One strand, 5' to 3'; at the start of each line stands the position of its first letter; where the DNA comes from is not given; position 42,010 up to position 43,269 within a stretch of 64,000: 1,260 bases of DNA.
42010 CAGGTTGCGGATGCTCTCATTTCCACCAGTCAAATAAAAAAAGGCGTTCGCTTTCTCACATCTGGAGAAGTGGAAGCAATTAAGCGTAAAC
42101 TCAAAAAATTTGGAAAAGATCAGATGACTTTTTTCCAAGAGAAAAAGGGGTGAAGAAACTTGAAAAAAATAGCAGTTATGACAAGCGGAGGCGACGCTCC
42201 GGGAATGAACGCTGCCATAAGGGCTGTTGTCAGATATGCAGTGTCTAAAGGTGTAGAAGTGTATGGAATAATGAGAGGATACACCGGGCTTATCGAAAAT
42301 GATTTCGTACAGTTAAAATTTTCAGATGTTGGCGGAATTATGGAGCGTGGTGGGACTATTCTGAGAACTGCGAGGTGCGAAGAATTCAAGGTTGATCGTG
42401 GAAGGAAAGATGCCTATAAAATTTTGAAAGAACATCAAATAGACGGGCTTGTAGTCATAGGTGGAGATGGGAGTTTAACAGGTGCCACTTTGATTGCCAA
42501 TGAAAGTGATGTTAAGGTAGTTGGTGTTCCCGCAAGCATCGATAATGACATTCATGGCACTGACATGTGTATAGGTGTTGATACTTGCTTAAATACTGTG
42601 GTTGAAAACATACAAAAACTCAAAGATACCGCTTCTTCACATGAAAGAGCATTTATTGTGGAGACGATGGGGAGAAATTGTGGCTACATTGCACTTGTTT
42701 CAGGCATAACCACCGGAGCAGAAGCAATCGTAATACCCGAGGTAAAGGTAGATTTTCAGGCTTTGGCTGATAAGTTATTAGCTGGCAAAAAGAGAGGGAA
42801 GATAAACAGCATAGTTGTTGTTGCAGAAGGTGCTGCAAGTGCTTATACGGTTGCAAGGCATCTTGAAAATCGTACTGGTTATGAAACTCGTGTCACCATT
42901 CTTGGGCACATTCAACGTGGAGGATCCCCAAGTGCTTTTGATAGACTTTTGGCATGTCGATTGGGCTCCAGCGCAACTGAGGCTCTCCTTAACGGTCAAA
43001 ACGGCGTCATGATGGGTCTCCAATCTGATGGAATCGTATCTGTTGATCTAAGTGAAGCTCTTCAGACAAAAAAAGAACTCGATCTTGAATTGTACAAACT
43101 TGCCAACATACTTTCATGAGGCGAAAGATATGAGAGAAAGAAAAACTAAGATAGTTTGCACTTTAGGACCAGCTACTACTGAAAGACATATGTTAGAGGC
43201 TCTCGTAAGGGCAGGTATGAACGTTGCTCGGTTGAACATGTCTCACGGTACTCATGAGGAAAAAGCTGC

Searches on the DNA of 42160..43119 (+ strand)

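Call 89: search_rna_families(source=L068, start=12300, end=20100, threshold=evalue, max_evalue=5, show_alignments=2)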
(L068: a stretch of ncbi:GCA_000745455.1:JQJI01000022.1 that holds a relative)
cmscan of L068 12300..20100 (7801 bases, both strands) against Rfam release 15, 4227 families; matches with E-value up to 5: 4.
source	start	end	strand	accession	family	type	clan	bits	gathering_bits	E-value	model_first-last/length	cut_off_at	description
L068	19480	19605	-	RF01731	TwoAYGGAY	Cis-reg;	CL00106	29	43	0.26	1-168/168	no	TwoAYGGAY RNA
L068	12651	12781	-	RF01731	TwoAYGGAY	Cis-reg;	CL00106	27.3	43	0.64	1-168/168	no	TwoAYGGAY RNA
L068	18255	18319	-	RF00217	SNORD20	Gene; snRNA; snoRNA; CD-box;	-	22.1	43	4.2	1-80/80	no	Small nucleolar RNA SNORD20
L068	17287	17321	+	RF02925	6A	Gene; sRNA;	-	20.4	41.2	4.7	1-52/52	no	6A RNA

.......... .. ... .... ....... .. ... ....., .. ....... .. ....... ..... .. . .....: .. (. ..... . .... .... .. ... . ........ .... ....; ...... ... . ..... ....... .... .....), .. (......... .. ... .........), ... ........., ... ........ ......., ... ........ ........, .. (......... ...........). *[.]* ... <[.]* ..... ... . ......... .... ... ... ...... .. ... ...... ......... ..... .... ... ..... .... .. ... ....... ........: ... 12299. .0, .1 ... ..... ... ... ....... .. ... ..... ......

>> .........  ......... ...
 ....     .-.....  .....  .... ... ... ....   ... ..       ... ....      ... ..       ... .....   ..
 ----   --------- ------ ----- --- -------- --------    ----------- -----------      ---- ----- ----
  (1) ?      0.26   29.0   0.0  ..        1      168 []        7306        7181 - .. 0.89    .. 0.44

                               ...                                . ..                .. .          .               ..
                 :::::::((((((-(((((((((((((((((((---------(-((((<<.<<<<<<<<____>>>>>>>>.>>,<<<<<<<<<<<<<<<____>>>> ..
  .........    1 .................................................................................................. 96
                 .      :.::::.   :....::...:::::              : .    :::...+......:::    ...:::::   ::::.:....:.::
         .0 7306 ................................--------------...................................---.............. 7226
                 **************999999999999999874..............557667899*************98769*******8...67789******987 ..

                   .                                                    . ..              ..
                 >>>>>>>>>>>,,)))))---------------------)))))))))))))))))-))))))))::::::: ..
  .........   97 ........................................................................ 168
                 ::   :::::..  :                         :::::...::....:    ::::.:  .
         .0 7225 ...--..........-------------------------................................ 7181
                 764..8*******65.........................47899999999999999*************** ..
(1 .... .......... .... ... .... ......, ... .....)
